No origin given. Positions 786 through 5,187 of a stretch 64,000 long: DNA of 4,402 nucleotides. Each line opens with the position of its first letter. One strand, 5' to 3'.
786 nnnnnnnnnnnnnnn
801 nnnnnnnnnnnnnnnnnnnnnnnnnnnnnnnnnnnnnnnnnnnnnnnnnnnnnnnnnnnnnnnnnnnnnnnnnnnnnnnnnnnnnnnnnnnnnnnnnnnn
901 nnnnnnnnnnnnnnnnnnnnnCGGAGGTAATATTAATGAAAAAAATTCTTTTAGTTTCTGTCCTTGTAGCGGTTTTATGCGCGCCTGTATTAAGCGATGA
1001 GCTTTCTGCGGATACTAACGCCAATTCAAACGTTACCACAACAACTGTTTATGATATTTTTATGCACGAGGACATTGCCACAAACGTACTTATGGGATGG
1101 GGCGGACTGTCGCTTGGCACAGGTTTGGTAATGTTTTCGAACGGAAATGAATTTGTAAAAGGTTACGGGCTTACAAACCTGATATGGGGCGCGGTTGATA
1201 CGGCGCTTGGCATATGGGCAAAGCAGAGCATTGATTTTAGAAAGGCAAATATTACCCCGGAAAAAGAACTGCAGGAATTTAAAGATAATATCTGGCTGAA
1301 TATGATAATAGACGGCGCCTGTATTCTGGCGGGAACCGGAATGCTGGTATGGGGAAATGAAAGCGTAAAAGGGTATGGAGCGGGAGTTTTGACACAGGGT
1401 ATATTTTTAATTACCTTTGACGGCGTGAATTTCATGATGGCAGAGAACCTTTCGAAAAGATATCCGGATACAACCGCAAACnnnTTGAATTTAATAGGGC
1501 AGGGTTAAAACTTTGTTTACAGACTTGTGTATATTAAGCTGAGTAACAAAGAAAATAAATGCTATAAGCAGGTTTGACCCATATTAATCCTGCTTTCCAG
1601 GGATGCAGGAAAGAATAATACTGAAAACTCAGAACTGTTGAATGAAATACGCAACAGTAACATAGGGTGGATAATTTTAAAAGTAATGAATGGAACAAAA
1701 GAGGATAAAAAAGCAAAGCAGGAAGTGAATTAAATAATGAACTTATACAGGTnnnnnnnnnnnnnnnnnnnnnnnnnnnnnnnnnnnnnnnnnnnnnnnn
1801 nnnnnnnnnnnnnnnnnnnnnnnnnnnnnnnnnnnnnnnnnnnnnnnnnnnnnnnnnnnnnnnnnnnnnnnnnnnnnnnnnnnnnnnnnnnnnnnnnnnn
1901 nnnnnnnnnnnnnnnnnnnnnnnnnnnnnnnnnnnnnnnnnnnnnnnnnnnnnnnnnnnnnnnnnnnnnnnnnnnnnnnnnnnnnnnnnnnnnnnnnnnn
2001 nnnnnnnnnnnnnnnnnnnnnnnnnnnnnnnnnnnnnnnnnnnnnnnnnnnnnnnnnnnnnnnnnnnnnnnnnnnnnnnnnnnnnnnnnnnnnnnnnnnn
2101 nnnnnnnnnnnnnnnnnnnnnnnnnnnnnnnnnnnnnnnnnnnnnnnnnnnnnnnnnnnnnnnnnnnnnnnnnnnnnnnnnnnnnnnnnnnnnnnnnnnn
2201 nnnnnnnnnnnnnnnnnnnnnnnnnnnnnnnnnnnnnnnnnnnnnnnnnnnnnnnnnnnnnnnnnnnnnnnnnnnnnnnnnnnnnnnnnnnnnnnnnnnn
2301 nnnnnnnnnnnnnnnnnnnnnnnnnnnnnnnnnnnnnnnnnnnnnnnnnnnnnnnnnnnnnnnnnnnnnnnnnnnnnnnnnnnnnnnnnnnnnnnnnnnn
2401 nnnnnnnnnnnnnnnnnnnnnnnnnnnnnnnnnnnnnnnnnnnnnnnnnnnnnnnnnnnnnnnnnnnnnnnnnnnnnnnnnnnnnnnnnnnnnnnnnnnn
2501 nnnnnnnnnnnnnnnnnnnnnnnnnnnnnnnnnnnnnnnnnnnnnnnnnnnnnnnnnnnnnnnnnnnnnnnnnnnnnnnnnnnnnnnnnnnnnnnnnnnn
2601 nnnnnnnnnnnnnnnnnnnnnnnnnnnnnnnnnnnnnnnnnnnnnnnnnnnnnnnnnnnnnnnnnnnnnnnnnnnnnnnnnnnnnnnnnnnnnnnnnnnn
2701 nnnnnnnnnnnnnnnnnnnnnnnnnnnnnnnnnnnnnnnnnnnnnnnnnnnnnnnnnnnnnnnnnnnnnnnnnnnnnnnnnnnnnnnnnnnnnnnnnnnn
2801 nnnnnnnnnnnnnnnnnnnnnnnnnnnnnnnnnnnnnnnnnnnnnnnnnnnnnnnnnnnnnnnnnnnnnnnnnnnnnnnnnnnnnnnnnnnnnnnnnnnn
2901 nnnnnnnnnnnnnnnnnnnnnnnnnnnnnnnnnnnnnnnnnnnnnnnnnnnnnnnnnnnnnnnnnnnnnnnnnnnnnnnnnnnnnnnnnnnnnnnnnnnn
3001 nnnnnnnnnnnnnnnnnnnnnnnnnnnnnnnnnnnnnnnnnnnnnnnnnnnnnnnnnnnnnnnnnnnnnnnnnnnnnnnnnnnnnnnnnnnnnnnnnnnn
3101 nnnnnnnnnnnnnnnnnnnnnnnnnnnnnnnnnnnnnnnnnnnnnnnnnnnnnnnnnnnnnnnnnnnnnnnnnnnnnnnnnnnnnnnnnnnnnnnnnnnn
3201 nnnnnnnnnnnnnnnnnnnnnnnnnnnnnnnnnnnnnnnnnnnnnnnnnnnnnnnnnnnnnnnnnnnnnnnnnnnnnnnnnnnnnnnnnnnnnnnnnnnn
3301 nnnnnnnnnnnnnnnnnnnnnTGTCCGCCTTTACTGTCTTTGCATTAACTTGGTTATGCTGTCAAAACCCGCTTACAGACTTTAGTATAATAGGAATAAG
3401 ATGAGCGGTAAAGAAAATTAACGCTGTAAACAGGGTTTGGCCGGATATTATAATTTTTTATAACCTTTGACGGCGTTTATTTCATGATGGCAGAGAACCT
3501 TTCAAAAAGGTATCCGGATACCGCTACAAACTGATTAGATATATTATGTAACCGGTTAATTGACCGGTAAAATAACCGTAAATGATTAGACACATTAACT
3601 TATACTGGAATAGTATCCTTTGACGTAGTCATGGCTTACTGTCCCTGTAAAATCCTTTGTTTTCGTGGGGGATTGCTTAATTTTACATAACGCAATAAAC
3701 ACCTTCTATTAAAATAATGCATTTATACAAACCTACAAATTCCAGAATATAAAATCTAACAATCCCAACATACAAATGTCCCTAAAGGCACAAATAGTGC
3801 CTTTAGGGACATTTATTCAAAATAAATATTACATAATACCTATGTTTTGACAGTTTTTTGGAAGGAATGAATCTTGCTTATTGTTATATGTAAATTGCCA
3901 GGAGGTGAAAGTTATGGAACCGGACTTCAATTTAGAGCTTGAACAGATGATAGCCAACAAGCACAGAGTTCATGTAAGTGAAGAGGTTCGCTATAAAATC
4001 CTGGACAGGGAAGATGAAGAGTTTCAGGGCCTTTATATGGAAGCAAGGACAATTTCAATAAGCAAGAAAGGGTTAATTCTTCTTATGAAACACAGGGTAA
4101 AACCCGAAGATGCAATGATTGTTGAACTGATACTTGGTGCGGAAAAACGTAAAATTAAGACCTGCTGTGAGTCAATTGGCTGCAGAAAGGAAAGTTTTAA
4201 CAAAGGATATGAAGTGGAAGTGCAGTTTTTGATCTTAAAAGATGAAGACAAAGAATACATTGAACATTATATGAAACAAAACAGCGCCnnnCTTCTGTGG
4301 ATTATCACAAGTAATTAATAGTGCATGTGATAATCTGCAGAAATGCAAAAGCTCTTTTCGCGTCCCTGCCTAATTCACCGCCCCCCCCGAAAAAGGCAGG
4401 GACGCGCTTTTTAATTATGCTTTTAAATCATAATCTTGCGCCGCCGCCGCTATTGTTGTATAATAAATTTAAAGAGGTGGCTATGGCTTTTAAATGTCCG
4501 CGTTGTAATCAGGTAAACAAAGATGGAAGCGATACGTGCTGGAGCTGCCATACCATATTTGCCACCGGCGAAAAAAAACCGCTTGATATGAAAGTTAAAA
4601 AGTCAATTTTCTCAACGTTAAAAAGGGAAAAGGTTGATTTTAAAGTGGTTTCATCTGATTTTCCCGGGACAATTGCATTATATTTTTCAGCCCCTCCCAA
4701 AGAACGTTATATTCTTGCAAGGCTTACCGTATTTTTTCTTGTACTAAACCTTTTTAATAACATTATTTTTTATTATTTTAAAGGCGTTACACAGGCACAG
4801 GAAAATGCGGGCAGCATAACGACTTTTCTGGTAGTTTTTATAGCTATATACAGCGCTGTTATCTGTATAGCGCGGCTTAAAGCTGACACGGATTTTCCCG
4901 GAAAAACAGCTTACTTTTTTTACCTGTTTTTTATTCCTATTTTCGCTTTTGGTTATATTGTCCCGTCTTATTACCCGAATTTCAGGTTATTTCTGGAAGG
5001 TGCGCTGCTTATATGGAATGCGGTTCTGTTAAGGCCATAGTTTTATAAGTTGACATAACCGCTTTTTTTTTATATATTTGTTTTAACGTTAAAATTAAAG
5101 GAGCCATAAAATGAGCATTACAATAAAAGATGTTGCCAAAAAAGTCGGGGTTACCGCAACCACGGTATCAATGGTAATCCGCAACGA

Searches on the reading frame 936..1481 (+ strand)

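Call 61: search_protein_families(library=pfam, proteins=[window:936-1481:+], max_evalue=1)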
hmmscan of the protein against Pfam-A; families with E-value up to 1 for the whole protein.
window:936-1481:+ (182 aa): 1 family
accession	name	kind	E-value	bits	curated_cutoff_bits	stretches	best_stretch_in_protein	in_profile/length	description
PF22503.1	DUF6992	-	3.4e-16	60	27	1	51-163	1-122/122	Family of unknown function (DUF6992)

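Call 63: search_protein_families(library=ncbifam, proteins=[window:936-1481:+], max_evalue=0.1)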
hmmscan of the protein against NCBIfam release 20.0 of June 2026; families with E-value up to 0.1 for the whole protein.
window:936-1481:+ (182 aa): 0 families

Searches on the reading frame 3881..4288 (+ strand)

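Call 61: search_protein_families(library=pfam, proteins=[window:3881-4288:+], max_evalue=1)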
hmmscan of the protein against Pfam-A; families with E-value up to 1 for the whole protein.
window:3881-4288:+ (136 aa): 2 families
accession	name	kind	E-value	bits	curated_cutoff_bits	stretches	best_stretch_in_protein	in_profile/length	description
PF07238.19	PilZ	-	0.00017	22.3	22.5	1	28-132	6-101/102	PilZ domain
PF02961.22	SAM_BAF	-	0.018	15.9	25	1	103-133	36-65/88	Barrier to autointegration factor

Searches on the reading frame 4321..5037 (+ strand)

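Call 61: search_protein_families(library=pfam, proteins=[window:4321-5037:+], max_evalue=1)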
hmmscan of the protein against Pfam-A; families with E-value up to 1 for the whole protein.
window:4321-5037:+ (239 aa): 5 families
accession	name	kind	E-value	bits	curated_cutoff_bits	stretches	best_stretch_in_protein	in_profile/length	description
PF05656.20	DUF805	-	0.044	14.7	25.7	1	130-211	13-89/111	Protein of unknown function (DUF805)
PF13240.11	Zn_Ribbon_1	-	0.19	12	25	1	58-77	1-20/23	zinc-ribbon domain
PF17032.10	Zn_ribbon_15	-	0.21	12.9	28.9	0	51-79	32-61/73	zinc-ribbon family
PF12773.13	DZR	-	0.22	12.2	27.3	1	59-78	1-20/45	Double zinc ribbon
PF19094.5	EMC6_arch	-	0.34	11.8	26.7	1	138-210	10-77/87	EMC6-arch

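Call 63: search_protein_families(library=ncbifam, proteins=[window:4321-5037:+], max_evalue=0.1)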
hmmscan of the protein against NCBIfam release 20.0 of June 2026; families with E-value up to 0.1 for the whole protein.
window:4321-5037:+ (239 aa): 0 families
